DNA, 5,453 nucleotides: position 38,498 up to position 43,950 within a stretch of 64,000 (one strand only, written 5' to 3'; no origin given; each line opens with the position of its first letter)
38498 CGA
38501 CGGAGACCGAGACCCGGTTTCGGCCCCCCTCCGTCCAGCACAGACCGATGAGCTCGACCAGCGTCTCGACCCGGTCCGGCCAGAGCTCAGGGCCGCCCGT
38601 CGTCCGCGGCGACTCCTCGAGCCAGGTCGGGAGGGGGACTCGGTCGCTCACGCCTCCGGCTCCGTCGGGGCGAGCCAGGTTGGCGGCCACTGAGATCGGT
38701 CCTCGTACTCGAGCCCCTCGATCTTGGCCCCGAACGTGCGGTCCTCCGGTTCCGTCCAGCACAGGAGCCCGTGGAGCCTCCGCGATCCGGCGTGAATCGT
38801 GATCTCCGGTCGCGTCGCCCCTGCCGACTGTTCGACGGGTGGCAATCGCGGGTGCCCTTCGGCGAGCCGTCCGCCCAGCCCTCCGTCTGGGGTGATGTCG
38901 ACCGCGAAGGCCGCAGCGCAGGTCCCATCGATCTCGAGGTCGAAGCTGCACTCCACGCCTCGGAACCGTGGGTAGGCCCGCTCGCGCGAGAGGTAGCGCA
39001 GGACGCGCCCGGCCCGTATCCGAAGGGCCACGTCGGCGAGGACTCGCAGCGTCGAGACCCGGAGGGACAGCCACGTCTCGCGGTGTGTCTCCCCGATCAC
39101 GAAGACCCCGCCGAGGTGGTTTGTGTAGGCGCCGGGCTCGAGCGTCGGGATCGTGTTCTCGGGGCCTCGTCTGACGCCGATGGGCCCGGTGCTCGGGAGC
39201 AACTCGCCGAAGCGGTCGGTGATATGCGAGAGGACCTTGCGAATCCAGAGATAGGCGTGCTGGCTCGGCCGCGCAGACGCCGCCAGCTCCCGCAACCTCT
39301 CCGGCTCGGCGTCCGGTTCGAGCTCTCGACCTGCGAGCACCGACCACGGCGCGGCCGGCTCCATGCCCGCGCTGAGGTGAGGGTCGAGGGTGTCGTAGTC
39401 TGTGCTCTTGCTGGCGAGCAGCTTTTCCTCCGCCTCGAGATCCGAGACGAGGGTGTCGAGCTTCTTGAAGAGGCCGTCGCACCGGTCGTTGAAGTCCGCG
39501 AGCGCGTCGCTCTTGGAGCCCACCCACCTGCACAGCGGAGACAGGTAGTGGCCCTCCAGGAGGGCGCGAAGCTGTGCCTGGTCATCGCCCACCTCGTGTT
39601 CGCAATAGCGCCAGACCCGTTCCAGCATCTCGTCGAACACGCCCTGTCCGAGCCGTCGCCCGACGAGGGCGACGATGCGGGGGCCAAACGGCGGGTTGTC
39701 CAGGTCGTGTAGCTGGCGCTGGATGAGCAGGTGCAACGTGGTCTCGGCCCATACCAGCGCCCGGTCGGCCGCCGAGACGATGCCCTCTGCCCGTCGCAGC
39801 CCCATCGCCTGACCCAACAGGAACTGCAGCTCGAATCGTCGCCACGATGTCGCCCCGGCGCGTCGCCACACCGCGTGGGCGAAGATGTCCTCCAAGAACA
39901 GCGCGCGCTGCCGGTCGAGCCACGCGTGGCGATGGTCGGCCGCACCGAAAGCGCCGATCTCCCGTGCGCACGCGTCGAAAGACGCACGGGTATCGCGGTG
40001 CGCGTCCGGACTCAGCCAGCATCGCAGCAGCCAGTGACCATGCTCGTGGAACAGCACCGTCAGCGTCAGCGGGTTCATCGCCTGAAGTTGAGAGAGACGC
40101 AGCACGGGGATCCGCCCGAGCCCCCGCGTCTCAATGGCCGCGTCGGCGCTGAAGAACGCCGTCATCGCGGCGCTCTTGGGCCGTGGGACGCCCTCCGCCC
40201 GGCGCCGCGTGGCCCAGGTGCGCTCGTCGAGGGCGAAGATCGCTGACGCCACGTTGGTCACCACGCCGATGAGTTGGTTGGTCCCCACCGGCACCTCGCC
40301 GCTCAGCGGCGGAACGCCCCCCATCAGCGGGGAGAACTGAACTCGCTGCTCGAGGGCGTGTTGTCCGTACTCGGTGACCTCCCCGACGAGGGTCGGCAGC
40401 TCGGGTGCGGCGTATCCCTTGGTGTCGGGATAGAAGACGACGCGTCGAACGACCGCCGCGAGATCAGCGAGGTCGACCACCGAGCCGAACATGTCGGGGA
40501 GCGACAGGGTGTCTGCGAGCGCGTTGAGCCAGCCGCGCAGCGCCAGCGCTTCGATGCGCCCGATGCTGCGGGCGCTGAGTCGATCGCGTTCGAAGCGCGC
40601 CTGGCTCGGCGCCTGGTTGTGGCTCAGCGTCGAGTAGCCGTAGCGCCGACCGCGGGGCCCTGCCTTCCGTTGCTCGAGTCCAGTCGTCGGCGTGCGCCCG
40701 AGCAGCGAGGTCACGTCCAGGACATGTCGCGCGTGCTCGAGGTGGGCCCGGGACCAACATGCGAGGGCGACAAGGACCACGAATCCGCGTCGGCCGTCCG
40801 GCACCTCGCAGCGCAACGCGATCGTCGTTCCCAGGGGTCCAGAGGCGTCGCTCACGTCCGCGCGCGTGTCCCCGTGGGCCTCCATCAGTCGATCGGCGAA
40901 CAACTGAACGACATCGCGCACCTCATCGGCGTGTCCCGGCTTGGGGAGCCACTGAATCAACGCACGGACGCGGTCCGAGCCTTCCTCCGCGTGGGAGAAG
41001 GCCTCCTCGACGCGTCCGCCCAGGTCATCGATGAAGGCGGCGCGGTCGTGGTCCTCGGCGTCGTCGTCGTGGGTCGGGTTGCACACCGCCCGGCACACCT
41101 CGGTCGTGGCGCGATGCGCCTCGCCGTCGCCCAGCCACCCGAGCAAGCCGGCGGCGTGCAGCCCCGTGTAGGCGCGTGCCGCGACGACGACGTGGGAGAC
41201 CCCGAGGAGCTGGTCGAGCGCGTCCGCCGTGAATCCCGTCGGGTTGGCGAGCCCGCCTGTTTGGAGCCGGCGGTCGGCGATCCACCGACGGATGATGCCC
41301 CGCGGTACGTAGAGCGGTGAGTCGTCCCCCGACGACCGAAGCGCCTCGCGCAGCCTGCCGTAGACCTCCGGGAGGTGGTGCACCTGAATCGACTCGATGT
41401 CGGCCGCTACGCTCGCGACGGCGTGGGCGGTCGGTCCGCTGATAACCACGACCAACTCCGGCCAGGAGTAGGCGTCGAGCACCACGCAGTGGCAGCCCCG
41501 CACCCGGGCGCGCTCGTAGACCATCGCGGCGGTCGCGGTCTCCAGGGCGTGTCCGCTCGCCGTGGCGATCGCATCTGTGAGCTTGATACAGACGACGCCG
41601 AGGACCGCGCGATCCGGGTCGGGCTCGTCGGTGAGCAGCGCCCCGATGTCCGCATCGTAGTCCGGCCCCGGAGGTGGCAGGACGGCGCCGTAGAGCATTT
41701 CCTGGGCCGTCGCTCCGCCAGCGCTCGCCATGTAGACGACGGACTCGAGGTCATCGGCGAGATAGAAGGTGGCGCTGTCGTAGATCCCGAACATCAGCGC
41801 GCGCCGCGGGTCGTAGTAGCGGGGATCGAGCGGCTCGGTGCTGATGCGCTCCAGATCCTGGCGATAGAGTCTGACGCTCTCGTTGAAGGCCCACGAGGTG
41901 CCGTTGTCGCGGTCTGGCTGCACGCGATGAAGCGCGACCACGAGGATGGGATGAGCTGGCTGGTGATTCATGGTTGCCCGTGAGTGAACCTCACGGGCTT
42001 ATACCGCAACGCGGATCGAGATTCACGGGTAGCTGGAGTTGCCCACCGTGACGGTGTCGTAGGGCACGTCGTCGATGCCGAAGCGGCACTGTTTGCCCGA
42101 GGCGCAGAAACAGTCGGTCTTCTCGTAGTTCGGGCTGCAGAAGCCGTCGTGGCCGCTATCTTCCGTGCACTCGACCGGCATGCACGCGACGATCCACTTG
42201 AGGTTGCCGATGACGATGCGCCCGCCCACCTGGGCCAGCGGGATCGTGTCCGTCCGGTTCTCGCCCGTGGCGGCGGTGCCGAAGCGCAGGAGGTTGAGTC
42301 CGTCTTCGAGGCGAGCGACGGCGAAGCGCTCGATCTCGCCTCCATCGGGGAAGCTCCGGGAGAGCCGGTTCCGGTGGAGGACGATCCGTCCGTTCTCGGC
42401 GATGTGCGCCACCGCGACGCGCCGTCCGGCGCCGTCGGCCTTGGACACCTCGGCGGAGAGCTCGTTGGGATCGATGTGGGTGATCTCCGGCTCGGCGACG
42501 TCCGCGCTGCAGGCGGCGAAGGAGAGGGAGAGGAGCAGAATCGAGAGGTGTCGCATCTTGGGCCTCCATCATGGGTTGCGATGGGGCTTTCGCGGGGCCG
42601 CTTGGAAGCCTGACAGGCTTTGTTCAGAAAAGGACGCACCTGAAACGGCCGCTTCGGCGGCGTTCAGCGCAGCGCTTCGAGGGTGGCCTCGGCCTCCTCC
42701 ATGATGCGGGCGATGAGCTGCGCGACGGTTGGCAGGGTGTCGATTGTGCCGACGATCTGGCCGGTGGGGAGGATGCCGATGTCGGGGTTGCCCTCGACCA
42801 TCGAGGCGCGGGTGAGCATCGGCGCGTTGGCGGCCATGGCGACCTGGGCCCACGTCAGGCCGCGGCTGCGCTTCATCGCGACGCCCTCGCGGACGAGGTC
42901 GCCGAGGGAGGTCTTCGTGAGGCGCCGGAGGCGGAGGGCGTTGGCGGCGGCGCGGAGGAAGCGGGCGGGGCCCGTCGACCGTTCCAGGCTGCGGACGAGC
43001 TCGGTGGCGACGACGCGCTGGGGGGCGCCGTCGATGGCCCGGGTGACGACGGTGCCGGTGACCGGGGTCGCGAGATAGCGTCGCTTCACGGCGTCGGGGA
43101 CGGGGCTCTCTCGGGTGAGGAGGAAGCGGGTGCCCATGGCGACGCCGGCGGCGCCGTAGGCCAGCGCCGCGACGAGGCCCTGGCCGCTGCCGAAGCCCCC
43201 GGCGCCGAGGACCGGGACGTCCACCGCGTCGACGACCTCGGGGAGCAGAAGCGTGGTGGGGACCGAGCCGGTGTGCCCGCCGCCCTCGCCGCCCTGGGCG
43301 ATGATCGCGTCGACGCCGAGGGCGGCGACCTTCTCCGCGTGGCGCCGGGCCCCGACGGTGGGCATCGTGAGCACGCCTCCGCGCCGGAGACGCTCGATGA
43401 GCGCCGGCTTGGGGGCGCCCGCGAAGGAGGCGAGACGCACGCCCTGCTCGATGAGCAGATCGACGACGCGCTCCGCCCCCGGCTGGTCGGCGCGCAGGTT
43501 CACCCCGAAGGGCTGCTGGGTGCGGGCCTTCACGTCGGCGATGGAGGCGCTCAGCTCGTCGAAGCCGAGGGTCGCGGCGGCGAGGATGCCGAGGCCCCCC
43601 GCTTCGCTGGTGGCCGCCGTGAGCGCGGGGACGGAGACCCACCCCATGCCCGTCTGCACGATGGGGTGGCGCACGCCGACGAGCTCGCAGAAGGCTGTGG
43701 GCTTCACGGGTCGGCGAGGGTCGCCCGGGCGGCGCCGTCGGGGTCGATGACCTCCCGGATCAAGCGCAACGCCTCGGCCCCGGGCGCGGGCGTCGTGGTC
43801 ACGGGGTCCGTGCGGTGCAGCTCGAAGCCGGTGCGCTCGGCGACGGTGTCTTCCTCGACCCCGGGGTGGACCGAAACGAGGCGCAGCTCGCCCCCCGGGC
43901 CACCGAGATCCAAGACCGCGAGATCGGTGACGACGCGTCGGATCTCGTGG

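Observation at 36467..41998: Translationally coupled module: 1107-aa unknown protein, KAP P-loop NTPase and 69-aa protein. Candidate uncharacterised defence or conflict system.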

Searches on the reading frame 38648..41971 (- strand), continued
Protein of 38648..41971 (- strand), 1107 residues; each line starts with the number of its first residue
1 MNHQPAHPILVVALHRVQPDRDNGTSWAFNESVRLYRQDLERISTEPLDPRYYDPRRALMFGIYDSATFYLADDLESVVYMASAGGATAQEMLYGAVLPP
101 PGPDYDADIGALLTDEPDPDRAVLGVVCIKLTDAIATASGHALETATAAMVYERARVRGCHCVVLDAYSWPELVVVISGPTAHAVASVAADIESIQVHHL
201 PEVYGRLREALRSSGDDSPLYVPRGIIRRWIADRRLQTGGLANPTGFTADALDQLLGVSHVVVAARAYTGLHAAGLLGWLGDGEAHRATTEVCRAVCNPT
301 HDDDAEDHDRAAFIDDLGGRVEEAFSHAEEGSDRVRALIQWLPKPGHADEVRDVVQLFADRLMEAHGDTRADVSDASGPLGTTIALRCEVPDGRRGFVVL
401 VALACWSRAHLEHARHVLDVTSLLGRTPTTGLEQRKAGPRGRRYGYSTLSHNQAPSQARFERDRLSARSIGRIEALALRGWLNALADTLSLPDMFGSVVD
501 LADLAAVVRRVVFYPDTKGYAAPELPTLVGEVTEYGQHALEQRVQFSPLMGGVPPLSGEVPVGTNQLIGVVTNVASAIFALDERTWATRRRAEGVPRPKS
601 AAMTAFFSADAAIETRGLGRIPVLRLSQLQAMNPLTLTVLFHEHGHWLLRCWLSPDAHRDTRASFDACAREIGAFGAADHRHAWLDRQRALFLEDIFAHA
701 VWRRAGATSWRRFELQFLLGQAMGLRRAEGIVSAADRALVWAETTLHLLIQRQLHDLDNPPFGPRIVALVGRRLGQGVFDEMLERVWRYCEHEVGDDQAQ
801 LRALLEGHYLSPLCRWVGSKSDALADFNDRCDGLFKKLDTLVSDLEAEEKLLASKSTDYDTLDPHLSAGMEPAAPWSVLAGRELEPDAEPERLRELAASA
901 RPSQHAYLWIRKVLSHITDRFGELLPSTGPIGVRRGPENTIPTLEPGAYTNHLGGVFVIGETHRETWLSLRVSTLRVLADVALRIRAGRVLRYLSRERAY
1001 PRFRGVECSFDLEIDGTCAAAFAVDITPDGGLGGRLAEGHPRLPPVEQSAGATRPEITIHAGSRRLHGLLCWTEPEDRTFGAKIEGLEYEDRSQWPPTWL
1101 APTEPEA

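Call 104: find_encoding_contigs(protein=P0026, flank=10000, max_places=2)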
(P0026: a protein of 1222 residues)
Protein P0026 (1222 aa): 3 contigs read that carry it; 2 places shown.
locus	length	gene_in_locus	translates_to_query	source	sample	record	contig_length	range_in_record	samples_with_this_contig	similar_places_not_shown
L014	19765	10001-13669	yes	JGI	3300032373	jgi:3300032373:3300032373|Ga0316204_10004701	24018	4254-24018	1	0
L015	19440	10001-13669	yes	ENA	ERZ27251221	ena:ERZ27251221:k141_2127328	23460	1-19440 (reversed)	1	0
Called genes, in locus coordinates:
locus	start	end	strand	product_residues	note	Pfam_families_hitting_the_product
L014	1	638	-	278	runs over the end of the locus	-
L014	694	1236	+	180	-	PF07719:TPR_2 (faint), PF00515:TPR_1 (faint), PF13414:TPR_11 (faint)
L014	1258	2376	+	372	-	PF00069:Pkinase, PF07714:PK_Tyr_Ser-Thr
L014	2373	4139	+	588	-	PF13646:HEAT_2 (weak)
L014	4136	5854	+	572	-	-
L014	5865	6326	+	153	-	PF00293:NUDIX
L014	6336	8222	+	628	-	PF00149:Metallophos, PF12850:Metallophos_2 (weak)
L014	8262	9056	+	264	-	-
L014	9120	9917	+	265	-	PF11617:Cu-binding_MopE (weak)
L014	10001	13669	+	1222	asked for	-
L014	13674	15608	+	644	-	PF07693:KAP_NTPase (faint)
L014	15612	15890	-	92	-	-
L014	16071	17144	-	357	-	PF01368:DHH, PF02272:DHHA1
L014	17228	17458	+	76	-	-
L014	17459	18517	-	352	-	PF04377:ATE_C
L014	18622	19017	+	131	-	PF04397:LytTR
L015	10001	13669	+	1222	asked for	-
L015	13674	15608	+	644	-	PF07693:KAP_NTPase (faint)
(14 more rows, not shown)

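Call 126: search_dna_similar(query=window:38648-41971:-, collection=plasmids, mode=protein, max_evalue=0.001, max_rows=15)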
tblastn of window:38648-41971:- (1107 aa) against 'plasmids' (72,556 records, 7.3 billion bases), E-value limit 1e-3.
No match.

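Call 127: search_dna_similar(query=window:38648-41971:-, collection=phages, mode=protein, max_evalue=0.001, max_rows=10)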
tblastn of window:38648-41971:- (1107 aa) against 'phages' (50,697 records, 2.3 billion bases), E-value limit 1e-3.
No match.

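Call 130: find_related_loci(query=A2, collection=metagenome_contigs, flank=10000)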
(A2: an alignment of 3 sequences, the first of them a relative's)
Query A2 (1107 aa) in metagenome_contigs; peptide patterns used: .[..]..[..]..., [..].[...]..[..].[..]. (x = any residue, [..] = any of these).
152 stretches matched a pattern; 1 encode a relative of the query (tblastn E <= 1e-3); 1 distinct loci.
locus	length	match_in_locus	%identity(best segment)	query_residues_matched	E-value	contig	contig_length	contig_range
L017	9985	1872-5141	30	1-1056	3e-108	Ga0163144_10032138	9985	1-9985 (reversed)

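Call 131: find_related_loci(query=A2, collection=viral_contigs, flank=8000)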
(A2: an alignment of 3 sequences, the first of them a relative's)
Query A2 (1107 aa) in viral_contigs; peptide patterns used: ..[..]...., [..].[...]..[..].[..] (x = any residue, [..] = any of these).
82 stretches matched a pattern, but none encodes a relative of the query by tblastn (E <= 1e-3).

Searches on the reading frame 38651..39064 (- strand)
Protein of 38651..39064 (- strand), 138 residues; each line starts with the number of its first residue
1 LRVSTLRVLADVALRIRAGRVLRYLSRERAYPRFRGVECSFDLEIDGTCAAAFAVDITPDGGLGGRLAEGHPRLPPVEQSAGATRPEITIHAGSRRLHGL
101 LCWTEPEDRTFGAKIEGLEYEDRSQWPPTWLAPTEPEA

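Call 22: search_protein_families(library=pfam, proteins=[window:38651-39064:-], max_evalue=10)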
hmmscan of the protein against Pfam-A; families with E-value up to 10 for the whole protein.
seq(138 aa): 0 families

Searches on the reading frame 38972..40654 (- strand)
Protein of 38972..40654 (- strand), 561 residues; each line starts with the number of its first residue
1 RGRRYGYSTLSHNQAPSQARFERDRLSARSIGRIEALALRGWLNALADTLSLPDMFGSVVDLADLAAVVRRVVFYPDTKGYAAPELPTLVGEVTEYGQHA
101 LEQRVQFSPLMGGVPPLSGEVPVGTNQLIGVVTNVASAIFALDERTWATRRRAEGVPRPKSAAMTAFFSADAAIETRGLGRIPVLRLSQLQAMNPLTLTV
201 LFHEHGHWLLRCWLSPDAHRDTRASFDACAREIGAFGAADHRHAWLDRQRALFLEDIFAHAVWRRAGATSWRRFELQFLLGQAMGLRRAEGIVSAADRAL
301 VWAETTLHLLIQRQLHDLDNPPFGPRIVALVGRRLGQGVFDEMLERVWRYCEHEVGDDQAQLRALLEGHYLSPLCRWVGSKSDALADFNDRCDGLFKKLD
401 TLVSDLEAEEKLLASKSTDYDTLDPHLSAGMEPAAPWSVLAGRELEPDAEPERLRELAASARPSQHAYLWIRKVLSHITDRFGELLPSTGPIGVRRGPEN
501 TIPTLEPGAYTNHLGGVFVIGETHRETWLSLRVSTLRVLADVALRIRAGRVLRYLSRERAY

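Call 110: predict_structure(alignment_id=A7)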
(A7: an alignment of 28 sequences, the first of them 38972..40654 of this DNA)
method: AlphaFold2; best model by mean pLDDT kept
length: 561 residues; sequences in the alignment: 28
mean_pLDDT: 85.0   pTM: 0.90
mean pLDDT of the five models: 85.0, 84.0, 83.1, 82.3, 82.1
residues with pLDDT >= 90: 292; 70-90: 180; 50-70: 79; < 50: 10
segments of 3 or more residues with pLDDT < 50: 1-4
pLDDT, mean of each block of 10 residues (from residue 1): 50 80 91 93 92 88 89 73 80 93 84 59 75 95 64 52 84 87 90 94 95 86 91 67 81 94 97 97 85 84 94 89 64 68 94 88 88 81 88 92 94 94 94 90 70 77 93 98 95 86 90 88 95 95 93 76 40
secondary structure, 60 per line:
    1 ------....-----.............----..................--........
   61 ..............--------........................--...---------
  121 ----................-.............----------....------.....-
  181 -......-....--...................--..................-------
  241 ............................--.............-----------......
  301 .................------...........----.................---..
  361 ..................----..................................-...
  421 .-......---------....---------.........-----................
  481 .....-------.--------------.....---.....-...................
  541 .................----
elements in order: H7-10 H16-28 H33-50 H53-74 H83-106 H125-140 H142-154 E165-168 E175-179 E182-187 H189-192 H195-213 H216-233 H241-268 H271-283 H295-317 H324-334 H339-355 H359-378 H383-416 H418-421 H423-428 H438-441 H451-459 H465-485 E508-512 E516-520 H522-557

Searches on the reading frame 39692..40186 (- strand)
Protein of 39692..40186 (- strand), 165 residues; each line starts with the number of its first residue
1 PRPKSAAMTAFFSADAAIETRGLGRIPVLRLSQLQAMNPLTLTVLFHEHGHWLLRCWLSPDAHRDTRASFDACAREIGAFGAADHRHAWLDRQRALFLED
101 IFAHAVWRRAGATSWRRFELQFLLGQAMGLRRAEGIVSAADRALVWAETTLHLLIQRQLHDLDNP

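Call 124: search_protein_families(library=pfam, proteins=[window:39692-40186:-], max_evalue=10)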
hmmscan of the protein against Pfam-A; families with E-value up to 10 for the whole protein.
seq(165 aa): 0 families

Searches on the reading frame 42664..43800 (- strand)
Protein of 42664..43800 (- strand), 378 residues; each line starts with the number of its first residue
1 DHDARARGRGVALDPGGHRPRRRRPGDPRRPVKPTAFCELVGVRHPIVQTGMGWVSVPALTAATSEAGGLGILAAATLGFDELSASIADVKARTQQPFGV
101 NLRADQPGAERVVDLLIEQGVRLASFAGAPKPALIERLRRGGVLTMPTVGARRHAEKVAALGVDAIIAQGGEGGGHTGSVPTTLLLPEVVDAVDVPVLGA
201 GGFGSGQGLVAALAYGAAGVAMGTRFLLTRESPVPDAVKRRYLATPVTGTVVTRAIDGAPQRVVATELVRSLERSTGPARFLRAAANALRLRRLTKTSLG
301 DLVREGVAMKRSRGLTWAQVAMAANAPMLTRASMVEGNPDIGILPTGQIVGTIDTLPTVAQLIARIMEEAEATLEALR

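Call 19: search_protein_families(library=pfam, proteins=[window:42664-43800:-], max_evalue=0.01)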
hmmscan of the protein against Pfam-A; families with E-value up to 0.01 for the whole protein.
window:42664-43800:- (378 aa): 4 families
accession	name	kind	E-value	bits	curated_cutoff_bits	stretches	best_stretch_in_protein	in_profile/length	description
PF03060.21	NMO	-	3.2e-76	257.3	28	1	38-369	5-331/331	Nitronate monooxygenase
PF00478.31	IMPDH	-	3.6e-07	29.9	25.6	1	189-234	202-247/345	IMP dehydrogenase / GMP reductase domain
PF01070.24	FMN_dh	-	4.3e-07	29.7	24.9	1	152-227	229-306/350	FMN-dependent dehydrogenase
PF05690.20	ThiG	-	0.0097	15.7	23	0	153-224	135-205/247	Thiazole biosynthesis protein ThiG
